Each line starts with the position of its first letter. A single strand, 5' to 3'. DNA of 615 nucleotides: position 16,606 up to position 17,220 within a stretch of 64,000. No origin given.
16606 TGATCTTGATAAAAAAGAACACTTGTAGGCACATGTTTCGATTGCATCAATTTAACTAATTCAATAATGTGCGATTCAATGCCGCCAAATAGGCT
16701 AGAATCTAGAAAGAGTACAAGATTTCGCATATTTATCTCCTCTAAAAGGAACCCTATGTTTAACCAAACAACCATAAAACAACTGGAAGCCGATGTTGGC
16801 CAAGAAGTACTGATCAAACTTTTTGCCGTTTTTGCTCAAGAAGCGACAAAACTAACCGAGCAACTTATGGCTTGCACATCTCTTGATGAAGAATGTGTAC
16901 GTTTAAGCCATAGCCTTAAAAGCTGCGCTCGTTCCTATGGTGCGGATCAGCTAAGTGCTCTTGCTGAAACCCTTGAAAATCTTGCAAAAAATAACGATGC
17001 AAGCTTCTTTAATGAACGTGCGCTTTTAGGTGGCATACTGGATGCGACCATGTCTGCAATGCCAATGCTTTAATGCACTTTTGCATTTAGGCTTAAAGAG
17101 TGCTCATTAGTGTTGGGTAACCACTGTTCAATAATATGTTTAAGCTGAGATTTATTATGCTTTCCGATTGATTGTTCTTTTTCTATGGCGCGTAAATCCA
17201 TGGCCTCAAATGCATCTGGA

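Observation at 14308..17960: Interdigitated antiparallel genes: probable non-contiguous operon / excludon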

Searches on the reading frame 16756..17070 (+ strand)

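Call 5: search_protein_families(library=pfam, proteins=[window:16756-17070:+])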
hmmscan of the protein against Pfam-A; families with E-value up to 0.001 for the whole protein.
window:16756-17070:+ (105 aa): 1 family
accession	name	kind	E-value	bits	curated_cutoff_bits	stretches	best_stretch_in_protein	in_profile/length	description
PF01627.28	Hpt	-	3.1e-09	37.4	24.6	1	22-82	2-64/84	Hpt domain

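Call 6: search_protein_families(library=ncbifam, proteins=[window:16756-17070:+])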
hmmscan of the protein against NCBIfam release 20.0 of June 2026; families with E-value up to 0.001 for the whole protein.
window:16756-17070:+ (105 aa): 2 families
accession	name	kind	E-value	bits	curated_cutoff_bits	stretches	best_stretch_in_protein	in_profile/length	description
NF041948.1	Phrelay_LuxU_Vib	equivalog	6.8e-13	49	140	1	2-82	4-86/110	quorum-sensing phosphorelay protein LuxU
TIGR02956.1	TMAO_torS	equivalog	1.5e-06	26.7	676.5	1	2-86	863-949/967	TMAO reductase system sensor histidine kinase/response regulator TorS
